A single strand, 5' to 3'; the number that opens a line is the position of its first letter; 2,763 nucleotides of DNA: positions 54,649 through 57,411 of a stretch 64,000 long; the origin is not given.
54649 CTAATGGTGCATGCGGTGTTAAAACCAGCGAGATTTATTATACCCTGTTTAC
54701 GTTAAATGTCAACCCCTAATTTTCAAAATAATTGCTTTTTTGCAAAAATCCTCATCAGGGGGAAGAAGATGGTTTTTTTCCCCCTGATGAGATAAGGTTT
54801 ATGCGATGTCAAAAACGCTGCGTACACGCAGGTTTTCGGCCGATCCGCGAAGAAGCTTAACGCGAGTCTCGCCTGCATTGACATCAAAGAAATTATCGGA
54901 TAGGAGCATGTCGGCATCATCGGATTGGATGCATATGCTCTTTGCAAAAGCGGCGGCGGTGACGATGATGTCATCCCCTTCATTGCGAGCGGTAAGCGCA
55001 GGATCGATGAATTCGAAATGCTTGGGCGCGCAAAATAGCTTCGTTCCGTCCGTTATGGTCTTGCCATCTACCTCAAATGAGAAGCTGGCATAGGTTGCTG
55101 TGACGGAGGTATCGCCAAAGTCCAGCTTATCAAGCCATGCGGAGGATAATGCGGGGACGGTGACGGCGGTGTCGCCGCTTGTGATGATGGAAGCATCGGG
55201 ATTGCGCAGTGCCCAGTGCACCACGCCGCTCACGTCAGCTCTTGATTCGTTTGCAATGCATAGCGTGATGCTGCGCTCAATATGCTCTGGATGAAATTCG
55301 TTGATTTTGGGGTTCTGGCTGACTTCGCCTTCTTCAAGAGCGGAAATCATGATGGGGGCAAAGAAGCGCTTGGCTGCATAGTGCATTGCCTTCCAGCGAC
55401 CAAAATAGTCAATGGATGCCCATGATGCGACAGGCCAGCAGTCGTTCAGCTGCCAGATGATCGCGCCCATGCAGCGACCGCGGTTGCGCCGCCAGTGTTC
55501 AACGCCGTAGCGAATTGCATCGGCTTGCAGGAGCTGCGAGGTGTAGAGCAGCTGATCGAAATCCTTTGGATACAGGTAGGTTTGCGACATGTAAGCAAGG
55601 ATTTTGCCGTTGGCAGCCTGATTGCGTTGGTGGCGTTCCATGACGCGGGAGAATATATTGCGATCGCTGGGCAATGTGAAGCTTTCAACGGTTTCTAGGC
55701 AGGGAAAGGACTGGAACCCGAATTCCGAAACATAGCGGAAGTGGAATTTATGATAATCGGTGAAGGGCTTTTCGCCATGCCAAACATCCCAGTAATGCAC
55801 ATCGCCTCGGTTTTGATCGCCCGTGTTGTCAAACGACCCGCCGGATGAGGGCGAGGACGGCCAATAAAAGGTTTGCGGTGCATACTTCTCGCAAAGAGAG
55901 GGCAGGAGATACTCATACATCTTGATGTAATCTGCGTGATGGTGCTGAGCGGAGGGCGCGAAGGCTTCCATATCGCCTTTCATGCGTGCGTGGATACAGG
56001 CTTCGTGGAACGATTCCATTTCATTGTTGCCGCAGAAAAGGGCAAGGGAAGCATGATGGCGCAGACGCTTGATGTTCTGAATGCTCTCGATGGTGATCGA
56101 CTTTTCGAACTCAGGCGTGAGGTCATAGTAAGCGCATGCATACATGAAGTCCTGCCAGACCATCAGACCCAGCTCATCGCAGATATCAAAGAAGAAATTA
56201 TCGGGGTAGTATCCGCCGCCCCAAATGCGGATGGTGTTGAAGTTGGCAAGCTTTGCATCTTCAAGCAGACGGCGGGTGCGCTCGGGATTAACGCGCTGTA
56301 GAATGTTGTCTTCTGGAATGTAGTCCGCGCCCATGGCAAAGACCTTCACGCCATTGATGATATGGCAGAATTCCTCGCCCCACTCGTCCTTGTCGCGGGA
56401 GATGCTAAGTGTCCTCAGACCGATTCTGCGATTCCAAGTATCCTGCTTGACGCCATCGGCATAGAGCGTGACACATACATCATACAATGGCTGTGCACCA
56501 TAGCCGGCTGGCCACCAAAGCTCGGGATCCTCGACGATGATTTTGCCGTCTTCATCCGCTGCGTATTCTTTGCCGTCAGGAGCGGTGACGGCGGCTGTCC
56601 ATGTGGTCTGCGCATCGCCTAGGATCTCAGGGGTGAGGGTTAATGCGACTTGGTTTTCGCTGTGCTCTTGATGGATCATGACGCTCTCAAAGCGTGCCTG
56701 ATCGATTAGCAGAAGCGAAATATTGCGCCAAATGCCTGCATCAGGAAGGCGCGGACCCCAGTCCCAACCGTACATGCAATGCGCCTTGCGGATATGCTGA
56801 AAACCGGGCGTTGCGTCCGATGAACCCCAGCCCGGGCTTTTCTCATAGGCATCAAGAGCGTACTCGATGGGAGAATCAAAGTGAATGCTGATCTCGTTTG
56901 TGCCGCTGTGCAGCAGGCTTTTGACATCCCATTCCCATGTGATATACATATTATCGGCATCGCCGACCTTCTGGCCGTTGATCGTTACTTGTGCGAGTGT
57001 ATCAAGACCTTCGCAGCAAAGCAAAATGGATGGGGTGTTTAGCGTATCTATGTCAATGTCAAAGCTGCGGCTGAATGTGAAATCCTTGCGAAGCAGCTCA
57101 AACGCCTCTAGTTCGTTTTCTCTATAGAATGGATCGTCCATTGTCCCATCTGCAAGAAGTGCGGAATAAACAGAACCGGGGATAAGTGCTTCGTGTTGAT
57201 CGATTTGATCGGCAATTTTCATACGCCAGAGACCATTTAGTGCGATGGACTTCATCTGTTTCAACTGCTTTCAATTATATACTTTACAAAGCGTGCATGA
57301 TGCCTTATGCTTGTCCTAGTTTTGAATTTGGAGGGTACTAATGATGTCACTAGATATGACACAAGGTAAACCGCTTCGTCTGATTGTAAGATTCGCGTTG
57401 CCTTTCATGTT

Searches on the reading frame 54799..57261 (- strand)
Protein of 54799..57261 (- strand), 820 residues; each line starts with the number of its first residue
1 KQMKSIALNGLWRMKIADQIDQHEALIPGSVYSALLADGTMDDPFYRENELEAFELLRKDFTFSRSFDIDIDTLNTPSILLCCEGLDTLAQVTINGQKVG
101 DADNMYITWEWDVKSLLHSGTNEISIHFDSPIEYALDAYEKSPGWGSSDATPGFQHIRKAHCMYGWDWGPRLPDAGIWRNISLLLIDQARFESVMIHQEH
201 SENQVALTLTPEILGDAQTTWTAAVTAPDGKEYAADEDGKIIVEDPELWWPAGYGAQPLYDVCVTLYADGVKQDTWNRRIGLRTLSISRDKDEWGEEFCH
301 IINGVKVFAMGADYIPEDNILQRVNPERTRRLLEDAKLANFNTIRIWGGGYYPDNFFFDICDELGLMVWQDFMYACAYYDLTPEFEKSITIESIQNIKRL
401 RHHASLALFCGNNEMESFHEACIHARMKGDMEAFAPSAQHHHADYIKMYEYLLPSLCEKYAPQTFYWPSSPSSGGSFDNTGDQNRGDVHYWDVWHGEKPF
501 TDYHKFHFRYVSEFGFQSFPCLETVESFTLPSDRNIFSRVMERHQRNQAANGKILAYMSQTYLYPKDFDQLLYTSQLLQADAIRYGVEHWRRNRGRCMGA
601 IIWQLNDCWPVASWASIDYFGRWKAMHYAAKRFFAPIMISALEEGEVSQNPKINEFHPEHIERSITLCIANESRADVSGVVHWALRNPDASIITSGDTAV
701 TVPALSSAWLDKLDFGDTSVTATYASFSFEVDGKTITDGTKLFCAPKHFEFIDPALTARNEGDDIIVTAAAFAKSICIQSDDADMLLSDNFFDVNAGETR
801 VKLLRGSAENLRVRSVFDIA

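Call 38: search_protein_families(library=pfam, proteins=[window:54799-57261:-], max_evalue=0.001)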
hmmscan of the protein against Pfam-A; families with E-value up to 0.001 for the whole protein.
window:54799-57261:- (820 aa): 5 families
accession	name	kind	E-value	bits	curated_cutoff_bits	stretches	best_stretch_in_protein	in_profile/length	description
PF22666.2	Glyco_hydro_2_N2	-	9.4e-51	172.6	27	1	12-179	1-167/167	Glycosyl hydrolase 2 galactose-binding domain-like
PF17786.7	Mannosidase_ig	-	2.4e-09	38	23.4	1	665-748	3-91/91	Mannosidase Ig/CBM-like domain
PF00703.27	Glyco_hydro_2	-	7.8e-09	36.7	23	1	215-283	40-109/109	Glycosyl hydrolases family 2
PF17753.7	Ig_mannosidase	-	1.5e-07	31.4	22.6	1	754-819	4-81/81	Ig-fold domain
PF02837.24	Glyco_hydro_2_N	-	4e-06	27.3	28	1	62-127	68-132/169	Glycosyl hydrolases family 2, sugar binding domain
